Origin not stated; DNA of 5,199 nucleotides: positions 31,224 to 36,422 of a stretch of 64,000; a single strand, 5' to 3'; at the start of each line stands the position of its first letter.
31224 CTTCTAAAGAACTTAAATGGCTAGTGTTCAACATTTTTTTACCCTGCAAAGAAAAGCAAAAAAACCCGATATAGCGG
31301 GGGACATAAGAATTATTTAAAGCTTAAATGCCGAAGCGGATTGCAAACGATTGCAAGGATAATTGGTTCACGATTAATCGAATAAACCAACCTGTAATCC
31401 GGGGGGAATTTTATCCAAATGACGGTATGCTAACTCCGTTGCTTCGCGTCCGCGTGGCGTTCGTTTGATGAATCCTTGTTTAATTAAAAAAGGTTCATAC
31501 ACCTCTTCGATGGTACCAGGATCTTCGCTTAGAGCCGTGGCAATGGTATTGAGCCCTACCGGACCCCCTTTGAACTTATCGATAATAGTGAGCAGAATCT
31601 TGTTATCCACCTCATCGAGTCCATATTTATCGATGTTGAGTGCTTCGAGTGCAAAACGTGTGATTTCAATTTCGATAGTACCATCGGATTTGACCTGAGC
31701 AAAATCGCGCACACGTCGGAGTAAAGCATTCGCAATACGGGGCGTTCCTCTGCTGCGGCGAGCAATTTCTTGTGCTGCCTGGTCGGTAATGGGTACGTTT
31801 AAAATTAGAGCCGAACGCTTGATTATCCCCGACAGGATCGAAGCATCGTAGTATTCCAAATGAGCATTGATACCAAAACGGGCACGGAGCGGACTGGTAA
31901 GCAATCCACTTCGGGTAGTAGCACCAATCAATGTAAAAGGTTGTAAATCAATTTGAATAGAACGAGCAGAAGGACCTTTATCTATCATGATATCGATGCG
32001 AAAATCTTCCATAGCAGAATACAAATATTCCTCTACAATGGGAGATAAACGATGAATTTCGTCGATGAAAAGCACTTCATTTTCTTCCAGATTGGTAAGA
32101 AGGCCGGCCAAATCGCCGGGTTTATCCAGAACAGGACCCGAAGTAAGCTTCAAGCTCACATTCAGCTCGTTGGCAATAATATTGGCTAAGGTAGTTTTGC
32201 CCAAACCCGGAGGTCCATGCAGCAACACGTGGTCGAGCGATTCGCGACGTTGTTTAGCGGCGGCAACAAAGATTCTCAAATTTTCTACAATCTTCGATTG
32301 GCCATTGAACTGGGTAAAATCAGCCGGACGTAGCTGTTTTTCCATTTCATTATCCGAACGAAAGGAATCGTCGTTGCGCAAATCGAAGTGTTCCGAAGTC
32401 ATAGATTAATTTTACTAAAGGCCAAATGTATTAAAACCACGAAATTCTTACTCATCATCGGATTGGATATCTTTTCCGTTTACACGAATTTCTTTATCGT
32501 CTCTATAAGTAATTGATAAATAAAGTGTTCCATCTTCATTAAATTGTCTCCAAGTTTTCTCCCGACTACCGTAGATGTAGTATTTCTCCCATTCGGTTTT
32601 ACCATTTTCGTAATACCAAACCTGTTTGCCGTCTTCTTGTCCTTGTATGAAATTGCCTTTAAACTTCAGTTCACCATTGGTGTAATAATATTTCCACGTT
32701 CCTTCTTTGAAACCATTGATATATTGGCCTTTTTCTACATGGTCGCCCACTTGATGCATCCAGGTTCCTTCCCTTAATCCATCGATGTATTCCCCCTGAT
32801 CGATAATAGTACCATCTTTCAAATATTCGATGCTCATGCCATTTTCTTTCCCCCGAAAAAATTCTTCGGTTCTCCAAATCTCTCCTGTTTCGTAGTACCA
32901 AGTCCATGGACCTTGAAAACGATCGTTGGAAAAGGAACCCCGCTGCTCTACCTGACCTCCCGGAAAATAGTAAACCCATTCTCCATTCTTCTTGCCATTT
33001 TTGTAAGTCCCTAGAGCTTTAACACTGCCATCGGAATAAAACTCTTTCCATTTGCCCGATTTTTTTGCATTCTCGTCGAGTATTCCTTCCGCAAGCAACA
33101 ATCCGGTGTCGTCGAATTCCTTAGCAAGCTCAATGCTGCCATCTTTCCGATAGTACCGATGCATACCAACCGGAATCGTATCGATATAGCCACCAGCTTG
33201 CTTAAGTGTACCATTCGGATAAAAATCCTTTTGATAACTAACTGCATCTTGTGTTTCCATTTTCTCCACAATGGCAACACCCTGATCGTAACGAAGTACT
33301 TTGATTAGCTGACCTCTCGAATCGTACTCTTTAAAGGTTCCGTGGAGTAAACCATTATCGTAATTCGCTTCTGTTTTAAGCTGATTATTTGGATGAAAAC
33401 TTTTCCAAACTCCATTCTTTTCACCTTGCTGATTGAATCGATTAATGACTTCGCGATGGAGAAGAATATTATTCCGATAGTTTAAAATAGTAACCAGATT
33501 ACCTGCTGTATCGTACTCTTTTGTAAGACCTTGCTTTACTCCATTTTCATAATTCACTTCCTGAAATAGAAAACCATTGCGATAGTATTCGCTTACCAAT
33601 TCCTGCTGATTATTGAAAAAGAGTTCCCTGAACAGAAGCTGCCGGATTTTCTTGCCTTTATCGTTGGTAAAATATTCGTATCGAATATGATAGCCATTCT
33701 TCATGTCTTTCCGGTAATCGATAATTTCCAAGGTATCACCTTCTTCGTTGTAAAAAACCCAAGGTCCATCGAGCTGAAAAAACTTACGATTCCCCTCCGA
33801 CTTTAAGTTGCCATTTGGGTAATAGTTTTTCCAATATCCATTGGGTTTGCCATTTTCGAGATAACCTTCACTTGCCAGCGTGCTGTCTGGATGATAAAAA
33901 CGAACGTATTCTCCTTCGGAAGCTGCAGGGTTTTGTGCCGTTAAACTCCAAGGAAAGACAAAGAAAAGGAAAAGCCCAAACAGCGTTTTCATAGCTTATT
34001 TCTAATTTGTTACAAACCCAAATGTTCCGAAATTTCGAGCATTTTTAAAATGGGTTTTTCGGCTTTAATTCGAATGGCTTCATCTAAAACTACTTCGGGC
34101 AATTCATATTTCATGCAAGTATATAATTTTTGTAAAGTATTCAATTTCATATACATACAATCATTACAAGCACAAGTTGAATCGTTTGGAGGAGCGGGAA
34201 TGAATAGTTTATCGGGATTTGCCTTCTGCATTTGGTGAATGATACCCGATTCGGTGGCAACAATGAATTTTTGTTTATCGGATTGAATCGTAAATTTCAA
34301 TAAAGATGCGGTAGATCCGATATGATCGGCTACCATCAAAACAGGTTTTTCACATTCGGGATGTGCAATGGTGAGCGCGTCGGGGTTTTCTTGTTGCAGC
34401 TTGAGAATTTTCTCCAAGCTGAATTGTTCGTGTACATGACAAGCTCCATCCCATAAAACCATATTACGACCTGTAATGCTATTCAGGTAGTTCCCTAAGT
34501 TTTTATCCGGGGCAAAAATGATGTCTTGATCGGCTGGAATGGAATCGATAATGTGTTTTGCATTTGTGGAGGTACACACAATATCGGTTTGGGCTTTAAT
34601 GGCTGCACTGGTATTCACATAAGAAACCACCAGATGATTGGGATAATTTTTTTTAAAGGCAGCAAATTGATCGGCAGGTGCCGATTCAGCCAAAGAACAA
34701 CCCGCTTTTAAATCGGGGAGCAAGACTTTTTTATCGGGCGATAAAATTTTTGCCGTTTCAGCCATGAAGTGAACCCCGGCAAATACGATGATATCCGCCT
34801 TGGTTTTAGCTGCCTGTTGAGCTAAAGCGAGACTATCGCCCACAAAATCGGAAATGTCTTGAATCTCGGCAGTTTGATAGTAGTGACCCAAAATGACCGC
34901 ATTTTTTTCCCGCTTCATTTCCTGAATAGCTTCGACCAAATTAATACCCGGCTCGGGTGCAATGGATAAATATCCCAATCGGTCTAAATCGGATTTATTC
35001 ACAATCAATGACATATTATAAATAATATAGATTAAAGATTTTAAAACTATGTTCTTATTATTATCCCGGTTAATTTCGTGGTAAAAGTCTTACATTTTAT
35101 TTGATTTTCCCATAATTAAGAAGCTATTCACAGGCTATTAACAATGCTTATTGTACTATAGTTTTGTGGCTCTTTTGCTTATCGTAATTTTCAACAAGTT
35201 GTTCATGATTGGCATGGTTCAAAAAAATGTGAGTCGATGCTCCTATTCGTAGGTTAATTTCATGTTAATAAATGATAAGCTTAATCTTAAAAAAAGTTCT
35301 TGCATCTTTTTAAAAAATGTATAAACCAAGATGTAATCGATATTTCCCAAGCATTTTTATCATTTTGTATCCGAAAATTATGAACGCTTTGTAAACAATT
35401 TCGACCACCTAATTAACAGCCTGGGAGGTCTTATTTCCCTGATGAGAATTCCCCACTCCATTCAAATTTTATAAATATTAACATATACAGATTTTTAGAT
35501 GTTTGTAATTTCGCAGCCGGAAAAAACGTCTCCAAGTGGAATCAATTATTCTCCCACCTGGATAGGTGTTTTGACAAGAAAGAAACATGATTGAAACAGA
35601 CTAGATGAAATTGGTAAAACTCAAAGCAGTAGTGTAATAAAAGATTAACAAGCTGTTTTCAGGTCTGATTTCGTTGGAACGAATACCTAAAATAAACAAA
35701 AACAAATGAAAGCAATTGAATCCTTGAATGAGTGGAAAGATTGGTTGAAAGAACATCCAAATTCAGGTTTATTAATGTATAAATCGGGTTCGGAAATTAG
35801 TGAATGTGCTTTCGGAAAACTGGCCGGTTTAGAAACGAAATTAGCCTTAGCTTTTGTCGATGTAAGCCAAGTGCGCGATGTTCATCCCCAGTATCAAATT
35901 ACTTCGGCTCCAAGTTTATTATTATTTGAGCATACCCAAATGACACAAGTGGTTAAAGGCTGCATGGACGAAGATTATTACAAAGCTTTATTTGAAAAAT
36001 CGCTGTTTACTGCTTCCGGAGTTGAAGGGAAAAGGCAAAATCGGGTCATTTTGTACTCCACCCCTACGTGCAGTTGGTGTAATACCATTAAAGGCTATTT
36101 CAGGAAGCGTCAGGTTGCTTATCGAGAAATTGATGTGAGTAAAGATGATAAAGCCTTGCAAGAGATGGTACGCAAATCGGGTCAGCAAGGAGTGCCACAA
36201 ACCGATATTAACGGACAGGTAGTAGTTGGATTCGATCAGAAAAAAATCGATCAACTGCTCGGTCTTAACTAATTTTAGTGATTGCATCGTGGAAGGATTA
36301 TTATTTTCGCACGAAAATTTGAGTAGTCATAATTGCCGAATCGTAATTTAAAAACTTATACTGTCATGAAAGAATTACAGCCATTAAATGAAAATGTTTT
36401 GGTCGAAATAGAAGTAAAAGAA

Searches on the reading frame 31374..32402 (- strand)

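Call 80: search_protein_families(library=pfam, proteins=[window:31374-32402:-], max_evalue=0.00001)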
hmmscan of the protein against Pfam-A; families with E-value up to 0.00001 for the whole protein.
window:31374-32402:- (342 aa): 6 families
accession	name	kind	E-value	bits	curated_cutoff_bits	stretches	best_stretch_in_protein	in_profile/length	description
PF05496.18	RuvB_N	-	3.8e-78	261.2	27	1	24-182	1-159/159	Holliday junction DNA helicase RuvB P-loop domain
PF17864.7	AAA_lid_4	-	2.9e-30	104.3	27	1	185-258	1-74/74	RuvB AAA lid domain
PF05491.19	RuvB_C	-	3.3e-27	94.7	24.7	1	259-329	1-71/72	RuvB C-terminal winged helix domain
PF00004.35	AAA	-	2.7e-21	76.8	21.2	1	59-182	1-129/131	ATPase family associated with various cellular activities (AAA)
PF07728.20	AAA_5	-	7.6e-08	32.9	22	0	58-84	1-28/139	AAA domain (dynein-related subfamily)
PF01078.27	Mg_chelatase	-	9.2e-06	25.6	20.3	0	28-77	1-43/207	Magnesium chelatase, subunit ChlI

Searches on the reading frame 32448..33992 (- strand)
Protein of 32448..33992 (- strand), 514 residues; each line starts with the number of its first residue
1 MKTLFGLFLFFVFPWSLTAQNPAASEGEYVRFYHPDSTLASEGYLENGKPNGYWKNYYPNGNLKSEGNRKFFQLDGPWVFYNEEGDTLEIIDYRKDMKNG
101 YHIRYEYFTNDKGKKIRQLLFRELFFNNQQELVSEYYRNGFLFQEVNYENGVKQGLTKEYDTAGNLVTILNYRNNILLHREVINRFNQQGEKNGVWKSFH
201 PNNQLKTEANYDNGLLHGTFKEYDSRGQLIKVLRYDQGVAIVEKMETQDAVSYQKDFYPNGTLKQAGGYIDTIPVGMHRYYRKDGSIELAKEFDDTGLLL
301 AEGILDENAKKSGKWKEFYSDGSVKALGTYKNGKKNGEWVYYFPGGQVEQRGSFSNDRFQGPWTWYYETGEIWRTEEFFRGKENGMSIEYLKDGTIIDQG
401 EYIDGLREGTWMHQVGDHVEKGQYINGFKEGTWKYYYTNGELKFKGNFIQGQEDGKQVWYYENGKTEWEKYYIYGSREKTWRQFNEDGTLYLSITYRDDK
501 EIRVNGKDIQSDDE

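Call 80: search_protein_families(library=pfam, proteins=[window:32448-33992:-], max_evalue=0.00001)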
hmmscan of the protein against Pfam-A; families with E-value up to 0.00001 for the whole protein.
window:32448-33992:- (514 aa): 1 family
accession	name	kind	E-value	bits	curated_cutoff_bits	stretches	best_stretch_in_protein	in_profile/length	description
PF07661.19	MORN_2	-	1.1e-38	127.1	29.6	0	192-213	1-22/22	MORN repeat variant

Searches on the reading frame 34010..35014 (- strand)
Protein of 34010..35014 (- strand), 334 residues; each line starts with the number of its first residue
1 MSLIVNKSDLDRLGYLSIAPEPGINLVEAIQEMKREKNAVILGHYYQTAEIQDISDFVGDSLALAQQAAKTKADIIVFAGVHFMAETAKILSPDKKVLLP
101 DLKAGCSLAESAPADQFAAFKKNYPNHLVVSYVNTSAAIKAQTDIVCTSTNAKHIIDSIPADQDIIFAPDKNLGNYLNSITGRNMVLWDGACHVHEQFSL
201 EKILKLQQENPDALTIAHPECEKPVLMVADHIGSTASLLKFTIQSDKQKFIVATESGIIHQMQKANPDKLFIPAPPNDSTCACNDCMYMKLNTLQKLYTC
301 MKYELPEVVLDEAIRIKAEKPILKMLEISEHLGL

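Call 80: search_protein_families(library=pfam, proteins=[window:34010-35014:-], max_evalue=0.00001)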
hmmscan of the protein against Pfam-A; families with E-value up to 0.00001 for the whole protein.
window:34010-35014:- (334 aa): 1 family
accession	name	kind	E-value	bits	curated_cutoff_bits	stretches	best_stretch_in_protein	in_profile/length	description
PF02445.21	NadA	-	2.1e-119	398.5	27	1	29-327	2-295/295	Quinolinate synthetase A protein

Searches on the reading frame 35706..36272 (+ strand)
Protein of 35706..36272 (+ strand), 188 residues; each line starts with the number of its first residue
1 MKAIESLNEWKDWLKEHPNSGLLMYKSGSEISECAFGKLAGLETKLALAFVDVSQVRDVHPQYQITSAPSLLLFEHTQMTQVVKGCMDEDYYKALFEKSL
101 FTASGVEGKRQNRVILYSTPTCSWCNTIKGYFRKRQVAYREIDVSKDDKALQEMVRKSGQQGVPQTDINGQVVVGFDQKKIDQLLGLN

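Call 80: search_protein_families(library=pfam, proteins=[window:35706-36272:+], max_evalue=0.00001)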
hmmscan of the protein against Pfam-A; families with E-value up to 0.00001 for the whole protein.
window:35706-36272:+ (188 aa): 2 families
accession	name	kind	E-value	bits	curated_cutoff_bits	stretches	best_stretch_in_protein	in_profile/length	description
PF00462.30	Glutaredoxin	-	7.4e-17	61.7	22.9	1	114-173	1-60/60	Glutaredoxin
PF00085.26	Thioredoxin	-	2.3e-07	31.2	23.5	0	43-90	48-95/103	Thioredoxin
